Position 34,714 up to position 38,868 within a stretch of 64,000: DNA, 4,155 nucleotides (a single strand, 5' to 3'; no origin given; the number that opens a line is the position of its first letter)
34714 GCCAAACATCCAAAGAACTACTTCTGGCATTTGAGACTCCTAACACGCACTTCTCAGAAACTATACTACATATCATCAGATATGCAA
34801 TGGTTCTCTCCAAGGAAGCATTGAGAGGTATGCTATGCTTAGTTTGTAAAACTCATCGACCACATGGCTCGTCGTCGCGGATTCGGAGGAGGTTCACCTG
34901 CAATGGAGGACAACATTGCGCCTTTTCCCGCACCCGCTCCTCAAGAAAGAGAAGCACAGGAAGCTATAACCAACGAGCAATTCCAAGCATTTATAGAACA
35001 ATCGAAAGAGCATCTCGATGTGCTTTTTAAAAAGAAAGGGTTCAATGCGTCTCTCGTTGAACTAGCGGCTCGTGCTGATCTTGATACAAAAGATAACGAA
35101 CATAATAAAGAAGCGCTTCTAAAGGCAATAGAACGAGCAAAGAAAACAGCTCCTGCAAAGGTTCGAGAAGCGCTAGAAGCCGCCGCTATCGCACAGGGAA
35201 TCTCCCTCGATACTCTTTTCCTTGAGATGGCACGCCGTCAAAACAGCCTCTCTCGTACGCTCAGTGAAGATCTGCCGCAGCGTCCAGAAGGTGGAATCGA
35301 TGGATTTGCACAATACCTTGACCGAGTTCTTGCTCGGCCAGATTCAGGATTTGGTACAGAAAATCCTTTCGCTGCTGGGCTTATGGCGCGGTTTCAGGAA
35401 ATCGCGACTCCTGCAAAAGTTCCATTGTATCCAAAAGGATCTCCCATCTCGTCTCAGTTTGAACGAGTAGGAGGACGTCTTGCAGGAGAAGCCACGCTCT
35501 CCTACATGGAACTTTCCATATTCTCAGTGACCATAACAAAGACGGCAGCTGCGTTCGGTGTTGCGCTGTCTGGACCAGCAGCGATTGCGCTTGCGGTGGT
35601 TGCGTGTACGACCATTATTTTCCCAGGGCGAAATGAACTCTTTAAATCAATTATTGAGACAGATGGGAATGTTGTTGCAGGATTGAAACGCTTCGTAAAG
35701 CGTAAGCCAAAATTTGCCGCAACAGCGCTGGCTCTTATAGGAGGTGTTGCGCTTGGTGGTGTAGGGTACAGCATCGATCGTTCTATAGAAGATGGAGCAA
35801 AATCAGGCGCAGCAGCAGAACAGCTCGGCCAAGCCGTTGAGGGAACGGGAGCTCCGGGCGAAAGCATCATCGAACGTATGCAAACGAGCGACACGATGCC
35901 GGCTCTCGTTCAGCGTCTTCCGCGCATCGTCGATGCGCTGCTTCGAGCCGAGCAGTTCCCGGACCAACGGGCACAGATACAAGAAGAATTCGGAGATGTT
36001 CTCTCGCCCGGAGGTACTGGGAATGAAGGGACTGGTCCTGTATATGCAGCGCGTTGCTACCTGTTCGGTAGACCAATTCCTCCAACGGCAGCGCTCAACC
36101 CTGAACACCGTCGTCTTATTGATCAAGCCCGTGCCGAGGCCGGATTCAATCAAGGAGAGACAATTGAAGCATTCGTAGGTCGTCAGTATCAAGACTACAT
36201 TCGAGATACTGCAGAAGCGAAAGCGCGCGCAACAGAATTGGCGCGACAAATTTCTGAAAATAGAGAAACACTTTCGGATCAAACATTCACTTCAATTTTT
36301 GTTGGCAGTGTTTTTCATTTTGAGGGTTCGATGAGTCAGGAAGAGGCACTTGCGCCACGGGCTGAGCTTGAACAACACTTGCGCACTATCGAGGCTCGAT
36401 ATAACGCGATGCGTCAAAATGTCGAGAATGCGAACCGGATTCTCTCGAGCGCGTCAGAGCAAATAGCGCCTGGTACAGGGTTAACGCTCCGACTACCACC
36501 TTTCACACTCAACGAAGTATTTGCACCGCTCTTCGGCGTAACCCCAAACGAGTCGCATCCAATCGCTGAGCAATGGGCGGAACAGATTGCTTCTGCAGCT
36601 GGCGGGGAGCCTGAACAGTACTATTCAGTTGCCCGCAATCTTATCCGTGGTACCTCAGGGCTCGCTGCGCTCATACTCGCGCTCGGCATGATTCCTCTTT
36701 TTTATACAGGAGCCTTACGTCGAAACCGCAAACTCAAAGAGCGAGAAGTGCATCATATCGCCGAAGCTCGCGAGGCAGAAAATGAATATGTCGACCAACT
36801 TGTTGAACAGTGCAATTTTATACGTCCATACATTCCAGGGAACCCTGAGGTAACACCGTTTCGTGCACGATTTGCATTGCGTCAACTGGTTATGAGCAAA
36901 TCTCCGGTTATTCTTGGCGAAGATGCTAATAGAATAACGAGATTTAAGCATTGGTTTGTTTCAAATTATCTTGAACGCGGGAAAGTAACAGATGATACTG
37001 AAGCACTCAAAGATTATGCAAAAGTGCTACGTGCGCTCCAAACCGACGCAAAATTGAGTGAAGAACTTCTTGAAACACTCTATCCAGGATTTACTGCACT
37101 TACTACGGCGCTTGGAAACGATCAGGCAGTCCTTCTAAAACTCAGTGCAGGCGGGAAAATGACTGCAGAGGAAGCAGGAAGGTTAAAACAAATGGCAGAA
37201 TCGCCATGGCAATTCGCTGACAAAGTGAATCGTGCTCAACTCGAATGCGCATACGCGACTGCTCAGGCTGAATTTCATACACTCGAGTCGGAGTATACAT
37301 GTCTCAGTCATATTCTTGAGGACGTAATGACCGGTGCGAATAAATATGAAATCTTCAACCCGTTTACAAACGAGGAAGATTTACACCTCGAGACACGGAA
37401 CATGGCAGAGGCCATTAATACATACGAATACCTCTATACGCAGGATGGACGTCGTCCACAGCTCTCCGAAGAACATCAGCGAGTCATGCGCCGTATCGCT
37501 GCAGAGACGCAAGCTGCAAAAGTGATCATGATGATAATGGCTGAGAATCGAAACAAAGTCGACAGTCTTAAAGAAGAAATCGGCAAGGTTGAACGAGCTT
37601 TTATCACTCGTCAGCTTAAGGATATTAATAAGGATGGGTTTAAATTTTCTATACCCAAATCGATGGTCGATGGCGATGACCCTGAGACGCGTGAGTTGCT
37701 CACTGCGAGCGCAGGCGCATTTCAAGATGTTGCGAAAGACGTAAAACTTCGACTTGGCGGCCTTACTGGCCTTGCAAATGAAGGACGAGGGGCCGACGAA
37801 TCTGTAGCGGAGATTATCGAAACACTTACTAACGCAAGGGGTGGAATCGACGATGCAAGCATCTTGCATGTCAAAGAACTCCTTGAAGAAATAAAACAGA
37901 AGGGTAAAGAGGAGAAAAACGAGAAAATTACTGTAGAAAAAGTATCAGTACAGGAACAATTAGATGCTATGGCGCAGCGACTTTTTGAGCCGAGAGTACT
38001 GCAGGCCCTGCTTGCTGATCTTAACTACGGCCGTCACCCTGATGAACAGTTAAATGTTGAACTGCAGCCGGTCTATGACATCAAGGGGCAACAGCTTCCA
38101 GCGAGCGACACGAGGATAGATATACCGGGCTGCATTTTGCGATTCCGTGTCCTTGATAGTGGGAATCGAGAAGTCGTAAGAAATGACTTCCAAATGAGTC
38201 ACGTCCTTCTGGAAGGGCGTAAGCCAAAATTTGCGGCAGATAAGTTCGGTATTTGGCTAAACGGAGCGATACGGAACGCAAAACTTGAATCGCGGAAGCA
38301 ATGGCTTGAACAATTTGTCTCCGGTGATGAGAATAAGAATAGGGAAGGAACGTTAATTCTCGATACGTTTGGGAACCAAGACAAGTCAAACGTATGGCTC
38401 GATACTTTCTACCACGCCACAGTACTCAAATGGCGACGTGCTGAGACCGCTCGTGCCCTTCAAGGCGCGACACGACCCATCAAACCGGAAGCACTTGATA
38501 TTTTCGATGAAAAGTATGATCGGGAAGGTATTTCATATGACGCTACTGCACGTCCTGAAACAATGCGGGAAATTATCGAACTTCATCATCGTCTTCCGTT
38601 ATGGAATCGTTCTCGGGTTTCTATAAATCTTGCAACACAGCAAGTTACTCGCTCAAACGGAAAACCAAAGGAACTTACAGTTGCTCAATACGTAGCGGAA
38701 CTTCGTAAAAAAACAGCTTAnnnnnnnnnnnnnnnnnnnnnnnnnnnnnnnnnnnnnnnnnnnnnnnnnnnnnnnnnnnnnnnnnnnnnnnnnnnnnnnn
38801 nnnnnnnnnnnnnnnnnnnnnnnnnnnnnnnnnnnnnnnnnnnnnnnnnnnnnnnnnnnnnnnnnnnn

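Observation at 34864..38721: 1285-aa orphan membrane protein with an internal compositional break; possible acquired or host-interaction gene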

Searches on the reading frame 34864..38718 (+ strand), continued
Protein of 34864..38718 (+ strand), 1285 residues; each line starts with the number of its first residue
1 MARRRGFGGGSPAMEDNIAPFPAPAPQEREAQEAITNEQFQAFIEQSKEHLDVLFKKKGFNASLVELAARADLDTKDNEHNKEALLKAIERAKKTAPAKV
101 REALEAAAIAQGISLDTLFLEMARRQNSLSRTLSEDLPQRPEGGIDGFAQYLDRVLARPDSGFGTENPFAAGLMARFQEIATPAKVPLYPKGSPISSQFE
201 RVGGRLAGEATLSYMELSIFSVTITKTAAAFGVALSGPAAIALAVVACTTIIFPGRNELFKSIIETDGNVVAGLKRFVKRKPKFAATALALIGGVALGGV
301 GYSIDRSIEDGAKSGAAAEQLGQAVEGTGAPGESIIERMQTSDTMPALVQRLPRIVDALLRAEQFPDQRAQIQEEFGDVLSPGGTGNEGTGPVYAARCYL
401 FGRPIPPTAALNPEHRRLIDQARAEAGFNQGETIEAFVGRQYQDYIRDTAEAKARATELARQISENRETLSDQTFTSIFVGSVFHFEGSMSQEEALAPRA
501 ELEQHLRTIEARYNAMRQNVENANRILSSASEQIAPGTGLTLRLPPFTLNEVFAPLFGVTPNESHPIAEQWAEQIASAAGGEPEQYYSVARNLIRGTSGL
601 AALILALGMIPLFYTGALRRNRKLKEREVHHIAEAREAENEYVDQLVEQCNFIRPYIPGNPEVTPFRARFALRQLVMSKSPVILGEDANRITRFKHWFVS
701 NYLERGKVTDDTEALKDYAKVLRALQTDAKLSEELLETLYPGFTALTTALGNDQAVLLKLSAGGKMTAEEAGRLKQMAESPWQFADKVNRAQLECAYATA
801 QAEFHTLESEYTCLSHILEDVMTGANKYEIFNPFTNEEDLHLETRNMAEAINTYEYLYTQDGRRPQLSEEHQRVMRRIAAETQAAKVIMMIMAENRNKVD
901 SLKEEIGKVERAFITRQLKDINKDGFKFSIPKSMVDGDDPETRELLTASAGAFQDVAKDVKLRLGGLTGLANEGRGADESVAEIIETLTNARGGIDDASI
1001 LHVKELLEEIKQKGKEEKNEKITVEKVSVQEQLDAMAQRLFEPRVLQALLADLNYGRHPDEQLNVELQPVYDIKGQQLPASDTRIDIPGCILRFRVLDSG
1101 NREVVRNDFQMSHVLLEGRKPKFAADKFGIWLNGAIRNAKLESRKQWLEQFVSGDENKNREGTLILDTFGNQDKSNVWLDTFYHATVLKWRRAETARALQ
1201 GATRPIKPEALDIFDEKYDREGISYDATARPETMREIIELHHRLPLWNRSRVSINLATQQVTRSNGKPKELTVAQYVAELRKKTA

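Call 61: search_solved_structures(query=A1, max_evalue=1)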
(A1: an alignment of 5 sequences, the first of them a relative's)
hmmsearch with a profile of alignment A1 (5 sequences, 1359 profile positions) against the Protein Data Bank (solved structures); distinct sequences matched with E-value up to 1: 1.
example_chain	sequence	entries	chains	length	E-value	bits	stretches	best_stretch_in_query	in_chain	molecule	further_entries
9i38_A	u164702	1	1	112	0.18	12.7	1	193-274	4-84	m4D2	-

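Call 62: search_protein_families(library=pfam, alignment_id=A1, max_evalue=1)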
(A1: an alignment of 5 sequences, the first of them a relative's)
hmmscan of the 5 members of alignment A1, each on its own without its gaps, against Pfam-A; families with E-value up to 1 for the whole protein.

A. member 1, P0001 (1285 aa): 0 families

B. families by the number of members that match (of 5 scanned): 4 families
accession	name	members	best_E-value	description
PF23713.2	WH_Egal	1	0.014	Egalitarian winged helix domain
PF01450.25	KARI_C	1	0.025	Ketol-acid reductoisomerase, C-terminal domain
PF02743.24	dCache_1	1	0.078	Cache domain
PF11638.13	DnaA_N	1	0.24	DnaA N-terminal domain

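Call 65: find_related_loci(query=A1, collection=metagenome_contigs, flank=8000)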
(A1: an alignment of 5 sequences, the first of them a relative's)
Query A1 (1285 aa) in metagenome_contigs; peptide patterns used: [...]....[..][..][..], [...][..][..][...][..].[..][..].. (x = any residue, [..] = any of these).
218 stretches matched a pattern, but none encodes a relative of the query by tblastn (E <= 1e-3).

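Call 66: find_related_loci(query=A1, collection=viral_contigs, flank=5000)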
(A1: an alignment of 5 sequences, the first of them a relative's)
Query A1 (1285 aa) in viral_contigs; peptide patterns used: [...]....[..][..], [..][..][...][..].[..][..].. (x = any residue, [..] = any of these).
84 stretches matched a pattern, but none encodes a relative of the query by tblastn (E <= 1e-3).

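Call 80: search_dna_similar(query=P0001, collection=phages, mode=protein, max_evalue=0.01, max_rows=10)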
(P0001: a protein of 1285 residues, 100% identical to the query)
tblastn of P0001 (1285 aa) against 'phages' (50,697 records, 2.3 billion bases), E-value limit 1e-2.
No match.

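Call 81: search_dna_similar(query=P0001, collection=plasmids, mode=protein, max_evalue=0.01, max_rows=10)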
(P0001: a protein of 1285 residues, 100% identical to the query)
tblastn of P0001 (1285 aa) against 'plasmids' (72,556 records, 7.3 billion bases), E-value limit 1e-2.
No match.

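Call 84: search_protein_families(library=pfam, proteins=[P0006, L003:5473-5730:-], max_evalue=1)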
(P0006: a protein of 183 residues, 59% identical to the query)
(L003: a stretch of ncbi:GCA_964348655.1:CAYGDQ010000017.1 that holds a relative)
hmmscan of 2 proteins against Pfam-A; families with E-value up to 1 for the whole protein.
P0006 (183 aa): 1 family
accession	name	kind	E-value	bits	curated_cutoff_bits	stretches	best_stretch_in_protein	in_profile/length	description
PF21402.2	NLRX1_C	-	0.15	12.3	27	1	137-154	12-29/62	NLR family member X1, C-terminal domain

L003:5473-5730:- (85 aa): 0 families

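Call 91: search_protein_families(library=padloc, alignment_id=A1, max_evalue=1)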
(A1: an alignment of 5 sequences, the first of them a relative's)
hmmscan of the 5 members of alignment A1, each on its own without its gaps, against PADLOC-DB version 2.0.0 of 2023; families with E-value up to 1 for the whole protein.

A. member 1, P0001 (1285 aa): 0 families

B. families by the number of members that match (of 5 scanned): 2 families
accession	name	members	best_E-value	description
PDLC02138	Csn2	1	0.0093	-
PDLC00847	E1-E2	1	0.031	E1-E2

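Call 92: search_protein_families(library=ncbifam, alignment_id=A1, max_evalue=1)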
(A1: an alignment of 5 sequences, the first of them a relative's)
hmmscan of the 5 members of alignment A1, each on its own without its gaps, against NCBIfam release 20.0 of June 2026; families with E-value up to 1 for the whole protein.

A. member 1, P0001 (1285 aa): 0 families

B. families by the number of members that match (of 5 scanned): 5 families
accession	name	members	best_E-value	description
NF052560.1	ArdRibTfseLart1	1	0.11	NAD(+)--arginine ADP-ribosyltransferase Lart1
TIGR03141.1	cytochro_ccmD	1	0.12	heme exporter protein CcmD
TIGR01882.1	peptidase-T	1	0.18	peptidase T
NF047615.1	LIC13259_LIC11441_fam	1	0.22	LIC13259/LIC11441 family protein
NF037998.2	RND_1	1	0.68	protein translocase SecDF, variant type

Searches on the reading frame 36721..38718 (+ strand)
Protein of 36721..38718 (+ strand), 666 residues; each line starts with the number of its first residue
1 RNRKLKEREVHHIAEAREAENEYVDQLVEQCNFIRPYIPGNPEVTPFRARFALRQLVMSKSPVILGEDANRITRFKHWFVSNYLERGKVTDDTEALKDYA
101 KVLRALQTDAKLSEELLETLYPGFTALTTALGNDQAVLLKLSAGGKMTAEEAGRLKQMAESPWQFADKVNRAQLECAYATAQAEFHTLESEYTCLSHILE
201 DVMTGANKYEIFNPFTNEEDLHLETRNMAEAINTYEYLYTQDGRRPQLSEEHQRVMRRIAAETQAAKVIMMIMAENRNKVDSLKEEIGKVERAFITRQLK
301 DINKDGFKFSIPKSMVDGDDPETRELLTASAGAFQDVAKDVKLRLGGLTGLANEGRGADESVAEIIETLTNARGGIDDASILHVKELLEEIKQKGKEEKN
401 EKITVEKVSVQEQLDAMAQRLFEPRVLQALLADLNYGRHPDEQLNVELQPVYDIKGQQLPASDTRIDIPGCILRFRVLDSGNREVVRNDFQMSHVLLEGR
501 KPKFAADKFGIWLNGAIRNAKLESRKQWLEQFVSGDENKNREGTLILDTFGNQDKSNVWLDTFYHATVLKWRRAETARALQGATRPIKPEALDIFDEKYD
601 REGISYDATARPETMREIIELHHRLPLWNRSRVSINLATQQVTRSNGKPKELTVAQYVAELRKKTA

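Call 53: predict_structure(alignment_id=A3)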
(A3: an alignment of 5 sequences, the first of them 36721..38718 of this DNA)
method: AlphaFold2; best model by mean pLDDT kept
length: 666 residues; sequences in the alignment: 5
mean_pLDDT: 64.7   pTM: 0.43
mean pLDDT of the five models: 64.7, 64.4, 61.1, 60.8, 58.8
residues with pLDDT >= 90: 0; 70-90: 336; 50-70: 170; < 50: 160
segments of 3 or more residues with pLDDT < 50: 1-8, 86-88, 205-220, 232-248, 255-262, 302-319, 329-333, 345-385, 390-407, 453-469
pLDDT, mean of each block of 10 residues (from residue 1): 44 66 83 82 79 77 75 73 51 70 81 78 80 83 79 69 76 76 74 61 48 43 53 43 42 48 51 68 73 59 44 39 53 52 46 34 37 38 46 44 44 63 64 80 78 45 44 79 84 64 76 83 84 84 76 76 81 87 74 74 58 76 62 75 70 72 65
secondary structure, 60 per line:
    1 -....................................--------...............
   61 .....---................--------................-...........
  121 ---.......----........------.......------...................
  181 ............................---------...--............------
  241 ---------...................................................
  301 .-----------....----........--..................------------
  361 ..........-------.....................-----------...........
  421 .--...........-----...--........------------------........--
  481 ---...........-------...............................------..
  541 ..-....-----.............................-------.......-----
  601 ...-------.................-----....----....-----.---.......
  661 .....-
elements in order (helices of 4 or more, strands of 3 or more residues): H2-37 H46-65 H69-84 H93-108 H110-120 H124-130 H135-142 H149-155 H162-208 H223-234 H250-301 H313-316 H321-328 H331-348 H361-370 H378-398 H410-421 H424-434 E445-452 E471-478 E484-491 H502-532 H539-542 E544-547 H553-581 H589-595 H611-627 E633-636 E641-644 H654-665

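Call 58: fold_search(model_id=the predicted structure, library=pdb)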
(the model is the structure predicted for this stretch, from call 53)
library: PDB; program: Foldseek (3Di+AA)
matches with E <= 10: 239; with E <= 0.001: 0
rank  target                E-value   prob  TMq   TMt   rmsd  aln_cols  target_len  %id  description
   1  3r6n_B                3.6e-01  0.12  0.10  0.14  32.4       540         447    9  Crystal structure of a rigid four spectrin repeat fragment of the human desmoplakin plakin domain (released 2011-05-11)
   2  3r6n_A                3.8e-01  0.10  0.09  0.12  39.4       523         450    9  Crystal structure of a rigid four spectrin repeat fragment of the human desmoplakin plakin domain (released 2011-05-11)
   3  9y6s_8q               4.3e-01  0.15  0.14  0.16  24.9       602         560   11  96-nm repeat of the Leishmania tarentolae doublet microtubule (released 2025-12-17)
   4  7sqc_1J               4.7e-01  0.13  0.09  0.15  51.3       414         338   15  Ciliary C1 central pair apparatus isolated from Chlamydomonas reinhardtii (released 2022-04-13)
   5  6p6i_A                4.9e-01  0.13  0.10  0.11  25.7       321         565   11  Structure of YbtPQ importer (released 2020-03-04)
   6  6ee1_B                5.4e-01  0.07  0.07  0.06  30.8       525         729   11  Crystal structure of Mycobacterium tuberculosis ICL2 in complex with acetyl-CoA (released 2019-08-14)
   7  4pho_A                6.2e-01  0.41  0.16  0.31  18.5       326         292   10  ClyA CC6/264 ox (2-303) (released 2014-09-24)
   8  7zdk_D                8.4e-01  0.07  0.09  0.10  23.4       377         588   10  IF(apo/asym) conformation of CydDC in AMP-PNP(CydC)/AMP-PNP(CydD) bound state (Dataset-8) (released 2023-04-19)
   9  9y6s_7K               9.1e-01  0.20  0.15  0.09  60.5       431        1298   12  96-nm repeat of the Leishmania tarentolae doublet microtubule (released 2025-12-17)
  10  7y48                  9.1e-01  0.08  0.09  0.10  24.4       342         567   12  Cryo-EM Structure of biliverdin-bound mitochondrial ABC transporter ABCB10 from Biortus (released 2023-05-24)
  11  4bne_A                1.0e+00  0.09  0.08  0.16  38.5       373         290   10  Pacsin2 Interacts with Membranes and Actin-Filaments (released 2014-05-14)
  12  4z2c_A                1.0e+00  0.35  0.07  0.10  15.4       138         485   15  Quinolone(Moxifloxacin)-DNA cleavage complex of gyrase from S. pneumoniae (released 2016-09-14)
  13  8sr8_A                1.0e+00  0.10  0.10  0.06  33.3       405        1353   10  Cryo-EM structure of TRPM2 chanzyme in the presence of EDTA (apo state) (released 2024-05-08)
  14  4phq_B                1.1e+00  0.41  0.18  0.36  18.6       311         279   10  ClyA CC6/264 ox (6-303) (released 2014-09-24)
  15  7qcd_A                1.2e+00  0.04  0.07  0.05  106.4       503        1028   12  CryoEM structure of the Smc5/6-holocomplex (composite structure) (released 2022-09-21)
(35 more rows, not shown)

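Call 64: fold_search(model_id=the predicted structure, library=viral)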
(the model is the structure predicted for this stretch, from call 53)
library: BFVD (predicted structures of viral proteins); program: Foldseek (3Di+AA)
matches with E <= 10: 349; with E <= 0.001: 0
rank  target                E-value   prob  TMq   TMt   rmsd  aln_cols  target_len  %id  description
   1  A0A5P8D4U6            8.5e-02  0.12  0.07  0.06  58.9       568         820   12  (no name in the UniProt tables at hand)
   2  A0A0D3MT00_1          1.5e-01  0.08  0.07  0.05  43.0       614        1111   10  Tail tape measure protein [Lactococcus phage WRP3]
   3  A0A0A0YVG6            1.6e-01  0.33  0.10  0.08  16.0       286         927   11  Uncharacterized protein [Erwinia phage phiEa2809]
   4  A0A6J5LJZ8            2.6e-01  0.14  0.09  0.10  33.1       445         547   10  Uncharacterized protein [uncultured Caudovirales phage]
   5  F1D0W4                2.6e-01  0.08  0.10  0.10  38.9       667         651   12  Uncharacterized protein [Vibrio phage ICP2_2006_A]
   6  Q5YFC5                2.7e-01  0.51  0.14  0.26  50.8       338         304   14  Uncharacterized protein [Singapore grouper iridovirus]
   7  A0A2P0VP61            3.3e-01  0.28  0.07  0.13  24.8       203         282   13  Putative transposase [Tetraselmis virus 1]
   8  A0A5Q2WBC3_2          3.5e-01  0.44  0.16  0.11  25.3       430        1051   12  (no name in the UniProt tables at hand)
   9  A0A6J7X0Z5            3.5e-01  0.15  0.11  0.13  48.1       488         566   14  Uncharacterized protein [uncultured Caudovirales phage]
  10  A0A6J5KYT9            4.3e-01  0.12  0.08  0.11  33.0       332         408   10  Uncharacterized protein [uncultured Caudovirales phage]
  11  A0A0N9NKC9            4.3e-01  0.10  0.08  0.05  51.4       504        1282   12  (no name in the UniProt tables at hand)
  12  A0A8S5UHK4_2          4.5e-01  0.12  0.14  0.10  40.2       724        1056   12  Trimeric coiled-coil viral fiber [Siphoviridae sp. ctZd434]
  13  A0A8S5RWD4            4.7e-01  0.12  0.07  0.15  33.3       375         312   10  Uncharacterized protein [Siphoviridae sp. ctHip2]
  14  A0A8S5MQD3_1          4.9e-01  0.38  0.16  0.13  26.5       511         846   10  Tape measure domain protein [Siphoviridae sp. ctA4S13]
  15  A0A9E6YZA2            4.9e-01  0.06  0.08  0.04  59.0       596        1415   10  (no name in the UniProt tables at hand)
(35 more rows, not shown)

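Call 99: search_solved_structures(query=A3, max_evalue=10)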
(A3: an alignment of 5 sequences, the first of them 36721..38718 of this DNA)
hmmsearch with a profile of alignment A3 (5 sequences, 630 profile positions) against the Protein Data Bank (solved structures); distinct sequences matched with E-value up to 10: 0.
